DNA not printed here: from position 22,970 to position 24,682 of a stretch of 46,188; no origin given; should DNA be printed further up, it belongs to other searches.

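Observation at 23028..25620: Self-contained two-gene module: 470-aa DHH/MYG1-like protein plus an orphan ParB-fold protein, wedged between housekeeping genes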

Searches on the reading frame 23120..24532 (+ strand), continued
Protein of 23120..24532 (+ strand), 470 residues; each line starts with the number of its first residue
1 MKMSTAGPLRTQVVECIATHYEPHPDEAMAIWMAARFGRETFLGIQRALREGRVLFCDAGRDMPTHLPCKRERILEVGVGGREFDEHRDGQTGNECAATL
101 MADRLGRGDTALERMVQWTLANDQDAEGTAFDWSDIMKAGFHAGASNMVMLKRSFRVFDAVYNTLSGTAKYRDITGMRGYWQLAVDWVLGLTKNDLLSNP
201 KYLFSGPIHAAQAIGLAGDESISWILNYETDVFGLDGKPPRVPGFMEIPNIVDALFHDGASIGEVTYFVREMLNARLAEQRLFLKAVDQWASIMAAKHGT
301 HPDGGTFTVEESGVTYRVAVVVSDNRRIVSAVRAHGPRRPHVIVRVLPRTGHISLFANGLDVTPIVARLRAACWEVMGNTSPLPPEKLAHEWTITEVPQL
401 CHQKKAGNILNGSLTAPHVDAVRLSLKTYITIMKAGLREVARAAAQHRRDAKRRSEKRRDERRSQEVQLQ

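Call 30: search_protein_representatives(alignment_id=A2)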
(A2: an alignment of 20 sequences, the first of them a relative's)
Query: 20 sequences, 365 profile positions. Proteins with E-value up to 0.001 (for the whole library): 1943; up to 1e-10: 1626; up to 1e-30: 1048. The best 150 are listed.
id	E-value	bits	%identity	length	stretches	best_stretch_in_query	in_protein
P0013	2.7e-156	536.3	-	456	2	94-362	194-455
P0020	1.0e-147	508.1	-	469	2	92-363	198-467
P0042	7.8e-136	469.0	-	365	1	10-363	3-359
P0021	2.1e-129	447.8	-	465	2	101-363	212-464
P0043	1.6e-128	444.9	-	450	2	107-361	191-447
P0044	3.6e-128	443.8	-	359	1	9-363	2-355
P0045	9.8e-127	439.1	-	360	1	9-362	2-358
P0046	3.3e-124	430.7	-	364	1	10-362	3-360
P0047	6.8e-124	429.7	-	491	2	22-363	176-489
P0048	1.1e-121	422.5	-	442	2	92-358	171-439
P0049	3.8e-121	420.7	-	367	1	8-357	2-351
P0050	2.3e-120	418.1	-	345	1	9-360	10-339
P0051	7.1e-120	416.5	-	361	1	10-362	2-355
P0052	9.6e-119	412.8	-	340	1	13-361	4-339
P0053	1.1e-118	412.6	-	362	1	10-360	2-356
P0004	5.0e-109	380.8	-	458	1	6-334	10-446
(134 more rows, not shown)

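Call 31: search_protein_families(library=pfam, alignment_id=A2, max_evalue=10)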
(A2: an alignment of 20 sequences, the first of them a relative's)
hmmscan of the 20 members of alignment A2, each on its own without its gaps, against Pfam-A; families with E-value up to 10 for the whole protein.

A. member 1, P0001 (470 aa): 0 families

B. families by the number of members that match (of 20 scanned): 4 families
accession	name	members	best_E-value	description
PF09828.14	ChrB_C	5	4.4e-07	ChrB, C-terminal domain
PF22120.2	T6SS_Tse3_N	1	0.012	T6SS, Peptidoglycan muramidase Tse3, N-terminal domain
PF23221.1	HEAT_MROH2B_1st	1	0.071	MROH2B-like, HEAT repeats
PF21796.3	Cac1_C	1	0.16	Chromatin assembly factor 1 subunit Cac1, C-terminal domain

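Call 33: search_protein_families(library=pfam, proteins=[P0017, P0018, P0007, P0008, P0009, P0010, P0011, P0012, P0014, P0016], max_evalue=10)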
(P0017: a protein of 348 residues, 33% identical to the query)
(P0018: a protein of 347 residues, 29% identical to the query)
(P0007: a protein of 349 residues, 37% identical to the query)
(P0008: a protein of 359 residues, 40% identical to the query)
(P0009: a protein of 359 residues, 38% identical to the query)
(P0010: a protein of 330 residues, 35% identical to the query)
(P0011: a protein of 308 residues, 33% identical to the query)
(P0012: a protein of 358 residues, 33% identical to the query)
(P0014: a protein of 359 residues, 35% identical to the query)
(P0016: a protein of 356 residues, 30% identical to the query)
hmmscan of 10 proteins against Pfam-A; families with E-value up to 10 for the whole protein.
P0017 (348 aa): 1 family
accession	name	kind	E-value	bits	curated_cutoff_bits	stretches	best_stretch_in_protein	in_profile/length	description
PF09828.14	ChrB_C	-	4.4e-07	30.8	25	1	17-122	3-111/132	ChrB, C-terminal domain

P0018 (347 aa): 2 families
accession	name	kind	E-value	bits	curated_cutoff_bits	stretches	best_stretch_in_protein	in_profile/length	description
PF21796.3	Cac1_C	-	0.16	12.5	24.3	1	110-132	13-35/55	Chromatin assembly factor 1 subunit Cac1, C-terminal domain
PF09828.14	ChrB_C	-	0.22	12.4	25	1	19-120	5-108/132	ChrB, C-terminal domain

P0007 (349 aa): 1 family
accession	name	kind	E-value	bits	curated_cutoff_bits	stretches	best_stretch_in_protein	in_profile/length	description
PF09828.14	ChrB_C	-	0.01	16.7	25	1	6-118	2-90/132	ChrB, C-terminal domain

P0008 (359 aa): 0 families

P0009 (359 aa): 1 family
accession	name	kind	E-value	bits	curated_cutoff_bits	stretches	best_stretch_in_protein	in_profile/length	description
PF09828.14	ChrB_C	-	0.037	14.8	25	1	12-33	2-23/132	ChrB, C-terminal domain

P0010 (330 aa): 0 families

P0011 (308 aa): 0 families

P0012 (358 aa): 1 family
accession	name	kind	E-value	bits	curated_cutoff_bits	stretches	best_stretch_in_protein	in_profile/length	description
PF23221.1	HEAT_MROH2B_1st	-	0.071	13.1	27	1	210-259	150-198/257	MROH2B-like, HEAT repeats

P0014 (359 aa): 1 family
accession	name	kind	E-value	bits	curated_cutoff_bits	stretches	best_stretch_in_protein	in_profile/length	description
PF09828.14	ChrB_C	-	0.16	12.8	25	1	12-126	5-95/132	ChrB, C-terminal domain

P0016 (356 aa): 0 families

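Call 53: find_related_loci(query=A2, collection=genome_contigs, flank=6000)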
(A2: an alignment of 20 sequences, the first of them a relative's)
Query A2 (470 aa) in genome_contigs; peptide patterns used: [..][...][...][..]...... (x = any residue, [..] = any of these).
97 stretches matched a pattern; 22 encode a relative of the query (tblastn E <= 1e-3); 22 distinct loci.
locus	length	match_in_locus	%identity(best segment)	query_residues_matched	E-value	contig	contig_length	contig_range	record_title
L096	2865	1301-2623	69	14-452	0e+0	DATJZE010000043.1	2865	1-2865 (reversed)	MAG TPA_asm: Candidatus Paceibacterota bacterium isolate SMAG_U15170 k141_4224099, whole genome shotgun sequence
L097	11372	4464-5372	34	17-437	7e-18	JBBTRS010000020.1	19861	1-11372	MAG: Patescibacteria group bacterium isolate H52-bin014_1 H52_bin014_1_000000000020, whole genome shotgun sequence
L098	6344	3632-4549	36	13-437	6e-18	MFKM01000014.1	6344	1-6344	MAG: Candidatus Jorgensenbacteria bacterium RIFCSPLOWO2_12_FULL_42_11 rifcsplowo2_12_scaffold_22741, whole genome shotgu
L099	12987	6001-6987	35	11-448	3e-17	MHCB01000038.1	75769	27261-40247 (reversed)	MAG: Candidatus Blackburnbacteria bacterium RIFCSPHIGHO2_12_FULL_44_25 rifcsphigho2_12_scaffold_905, whole genome shotgu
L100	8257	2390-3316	36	13-437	1e-14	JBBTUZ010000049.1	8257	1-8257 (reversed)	MAG: Patescibacteria group bacterium isolate H32-bin045_1 H32_bin045_1_000000000049, whole genome shotgun sequence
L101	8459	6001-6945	34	4-437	3e-13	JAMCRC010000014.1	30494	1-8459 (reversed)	MAG: Patescibacteria group bacterium isolate FK_Sedi_A_Bin.289 NODE_3041_length_30494_cov_1.6132, whole genome shotgun s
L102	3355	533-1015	32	17-185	6e-13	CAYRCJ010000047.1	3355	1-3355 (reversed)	MAG TPA_asm: uncultured Candidatus Saccharibacteria bacterium isolate SRP193066_co2_427 genome assembly, contig: NODE_16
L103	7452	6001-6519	31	13-180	1e-12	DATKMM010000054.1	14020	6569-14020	MAG TPA_asm: Candidatus Paceibacterota bacterium isolate SMAG_U14711 k141_5259686, whole genome shotgun sequence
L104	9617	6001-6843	33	17-437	7e-12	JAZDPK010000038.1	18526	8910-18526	MAG: Parcubacteria group bacterium isolate MEGAHIT-group-0.83 k141_11025199, whole genome shotgun sequence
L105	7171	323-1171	33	19-441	7e-12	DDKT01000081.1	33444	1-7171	MAG TPA_asm: Patescibacteria group bacterium UBA2591 UBA2591_contig_257, whole genome shotgun sequence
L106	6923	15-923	30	17-437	2e-11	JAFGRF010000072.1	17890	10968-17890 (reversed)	MAG: candidate division WOR-3 bacterium isolate Zod_Metabat.816 k87_1539260, whole genome shotgun sequence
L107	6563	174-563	32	10-138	9e-10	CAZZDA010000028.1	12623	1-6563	MAG TPA_asm: uncultured Gammaproteobacteria bacterium isolate SRP167671_co2_226 genome assembly, contig: NODE_6485_lengt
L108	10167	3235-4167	34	9-437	9e-10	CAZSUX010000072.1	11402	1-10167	MAG TPA_asm: uncultured bacterium isolate binchicken_co129_836 genome assembly, contig: NODE_17919_length_11402_cov_6.70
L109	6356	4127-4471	33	17-132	2e-9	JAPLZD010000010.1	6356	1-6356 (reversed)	MAG: Candidatus Staskawiczbacteria bacterium isolate LacPavin_0920_SED5_MAG_39_11 LacPavin_0920_SED5_scaffold_2826066, w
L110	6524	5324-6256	33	9-437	2e-9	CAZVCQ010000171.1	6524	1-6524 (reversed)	MAG TPA_asm: uncultured bacterium isolate SRP178699_co1_229 genome assembly, contig: NODE_17172_length_6524_cov_5.968929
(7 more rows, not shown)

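Call 74: fold_search(model_id=the predicted structure, library=viral)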
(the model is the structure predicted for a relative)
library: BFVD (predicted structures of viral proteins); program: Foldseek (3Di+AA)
matches with E <= 10: 264; with E <= 0.001: 4
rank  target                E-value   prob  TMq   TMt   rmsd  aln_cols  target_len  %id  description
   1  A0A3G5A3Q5            2.9e-04  0.98  0.25  0.29  21.7       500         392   12  DHH family phosphohydrolase [Harvfovirus sp.]
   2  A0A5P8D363            4.0e-04  0.98  0.23  0.30  14.6       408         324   10  (no name in the UniProt tables at hand)
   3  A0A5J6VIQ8            4.9e-04  1.00  0.31  0.44  11.2       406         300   11  Uncharacterized protein [Megaviridae environmental sample]
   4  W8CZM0                6.7e-04  1.00  0.33  0.44  10.4       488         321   11  Phosphohydrolase [Erwinia phage PhiEaH1]
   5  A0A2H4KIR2            1.1e-03  0.99  0.30  0.32  13.6       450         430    8  (no name in the UniProt tables at hand)
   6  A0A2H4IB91            2.0e-03  0.90  0.21  0.26  15.6       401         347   12  Phosphoesterase [Erwinia phage vB_EamM_Y3]
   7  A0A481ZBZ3            3.0e-03  0.89  0.22  0.22  13.4       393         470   13  DHH family phosphohydrolase [Pithovirus LCPAC401]
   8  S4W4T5                3.3e-03  0.69  0.20  0.26  15.9       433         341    9  Uncharacterized protein [Pandoravirus salinus]
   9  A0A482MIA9            5.5e-03  0.63  0.22  0.22  20.4       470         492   11  Putative DHD superfamily phosphohydrolase [Nodularia phage vB_NspS-kac65v161]
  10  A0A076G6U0            8.3e-03  0.97  0.20  0.27  13.1       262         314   10  Exopolyphosphatase [Bacillus phage Bobb]
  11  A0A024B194            8.7e-03  0.96  0.27  0.37  10.7       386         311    6  Exopolyphosphatase [Bacillus phage Hakuna]
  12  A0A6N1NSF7            1.1e-02  0.77  0.20  0.29  15.1       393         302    9  Putative orfan [Tupanvirus soda lake]
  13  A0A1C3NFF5            1.9e-02  0.60  0.19  0.28  15.2       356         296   11  (no name in the UniProt tables at hand)
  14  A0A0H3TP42            2.1e-02  0.33  0.16  0.22  23.1       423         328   11  (no name in the UniProt tables at hand)
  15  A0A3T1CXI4            2.3e-02  0.51  0.17  0.22  15.7       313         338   13  Uncharacterized protein [Acanthamoeba castellanii medusavirus J1]
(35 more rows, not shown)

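Call 75: predict_structure(alignment_id=A6)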
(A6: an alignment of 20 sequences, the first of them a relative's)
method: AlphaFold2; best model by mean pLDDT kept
length: 358 residues; sequences in the alignment: 20
mean_pLDDT: 88.7   pTM: 0.80
mean pLDDT of the five models: 88.7, 88.3, 87.3, 87.1, 85.3
residues with pLDDT >= 90: 233; 70-90: 103; 50-70: 19; < 50: 3
segments of 3 or more residues with pLDDT < 50: 356-358
pLDDT, mean of each block of 10 residues (from residue 1): 93 95 97 96 84 92 92 78 88 96 90 74 82 93 93 93 96 95 94 94 94 96 94 94 93 89 95 95 83 97 92 75 70 75 74 61
secondary structure, 60 per line:
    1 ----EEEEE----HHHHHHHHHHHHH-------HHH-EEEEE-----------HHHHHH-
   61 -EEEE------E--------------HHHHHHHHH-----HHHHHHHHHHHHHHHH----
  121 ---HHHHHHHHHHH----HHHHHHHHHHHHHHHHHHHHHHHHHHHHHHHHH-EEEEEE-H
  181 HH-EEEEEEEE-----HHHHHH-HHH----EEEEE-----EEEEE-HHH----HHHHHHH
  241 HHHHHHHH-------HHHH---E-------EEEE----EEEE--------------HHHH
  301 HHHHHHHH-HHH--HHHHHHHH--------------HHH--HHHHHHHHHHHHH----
elements in order: E5-9 H14-26 E38-42 H54-59 E62-65 H87-95 H101-116 H124-134 H139-171 E173-178 E184-191 H197-202 E211-215 E221-225 H234-248 H256-259 E271-274 E279-282 H297-308 H315-322 H342-354

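Call 79: fold_search(model_id=the predicted structure, library=pdb)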
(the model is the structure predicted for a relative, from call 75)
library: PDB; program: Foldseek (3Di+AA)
matches with E <= 10: 578; with E <= 0.001: 3
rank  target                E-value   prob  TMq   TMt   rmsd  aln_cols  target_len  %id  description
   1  2qb6_A                1.3e-04  0.96  0.22  0.20  21.8       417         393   10  Saccharomyces cerevisiae cytosolic exopolyphosphatase, sulfate complex (released 2007-12-11)
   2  6mtz_A                2.8e-04  0.97  0.24  0.25  19.4       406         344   10  Crystal structure of an uncharacterized protein from Helicobacter pylori G27 (released 2018-12-19)
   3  6mtz_B                3.4e-04  0.98  0.24  0.25  19.0       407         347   11  Crystal structure of an uncharacterized protein from Helicobacter pylori G27 (released 2018-12-19)
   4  7bih_B                4.3e-02  0.44  0.25  0.21  22.3       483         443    6  Crystal structure of RecJ-Cdc45 from Methanothermobacter Thermoautotrophicus in the closed state. (released 2022-07-27)
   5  6nly_A                1.9e-01  0.38  0.22  0.34   7.8       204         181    9  Fragment of human mitochondrial Alanyl-tRNA Synthetase C-Ala domain (released 2020-01-15)
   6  6nly_D                2.3e-01  0.44  0.25  0.39   7.5       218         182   10  Fragment of human mitochondrial Alanyl-tRNA Synthetase C-Ala domain (released 2020-01-15)
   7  4art_A                2.6e-01  0.06  0.11  0.14  17.5       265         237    9  STRUCTURE OF THE ORF273 PROTEIN FROM THE ACIDIANUS TWO-TAILED VIRUS (released 2012-10-24)
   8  7fca_F                2.8e-01  0.04  0.11  0.13  15.3       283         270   12  PfkB(Mycobacterium marinum) (released 2021-08-04)
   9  6nly_B                2.9e-01  0.35  0.23  0.37   7.4       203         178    9  Fragment of human mitochondrial Alanyl-tRNA Synthetase C-Ala domain (released 2020-01-15)
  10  6now_A                5.1e-01  0.23  0.25  0.38  10.9       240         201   10  Human Mitochondrial Alanyl-tRNA Synthetase C-Ala domain (released 2020-01-22)
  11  4art_B                5.1e-01  0.03  0.09  0.12  17.8       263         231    8  STRUCTURE OF THE ORF273 PROTEIN FROM THE ACIDIANUS TWO-TAILED VIRUS (released 2012-10-24)
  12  9kkf_SH               6.8e-01  0.13  0.11  0.18  10.7        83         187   13  Structure of the human 40S ribosome complexed with HCV IRES and eIF3 (released 2025-12-03)
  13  2czg_B                7.2e-01  0.07  0.09  0.08  10.5        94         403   14  Crystal structure of Probable phosphoribosylglycinamide formyl transferase (PH0318) from Pyrococcus horikoshii OT3 (released 2006-01-13)
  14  4e69_B                7.6e-01  0.02  0.10  0.11  16.2       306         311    7  Crystal structure of a sugar kinase (target EFI-502132) from Oceanicola granulosus, unliganded structure (released 2012-04-18)
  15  6nly_C                8.5e-01  0.20  0.23  0.38   7.4       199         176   10  Fragment of human mitochondrial Alanyl-tRNA Synthetase C-Ala domain (released 2020-01-15)
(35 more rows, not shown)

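Call 91: search_dna_similar(query=window:23120-24532:+, collection=phages, mode=protein, max_evalue=0.001, max_rows=8)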
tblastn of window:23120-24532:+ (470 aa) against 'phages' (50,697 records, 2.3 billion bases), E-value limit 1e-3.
No match.

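Call 92: search_dna_similar(query=window:23120-24532:+, collection=plasmids, mode=protein, max_evalue=0.001, max_rows=8)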
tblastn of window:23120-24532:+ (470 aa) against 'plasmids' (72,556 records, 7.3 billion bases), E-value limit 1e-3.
No match.

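Call 95: find_related_loci(query=A2, collection=viral_contigs, flank=5000)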
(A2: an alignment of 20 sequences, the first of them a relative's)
Query A2 (470 aa) in viral_contigs; peptide patterns used: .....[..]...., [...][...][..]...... (x = any residue, [..] = any of these).
19 stretches matched a pattern, but none encodes a relative of the query by tblastn (E <= 1e-3).
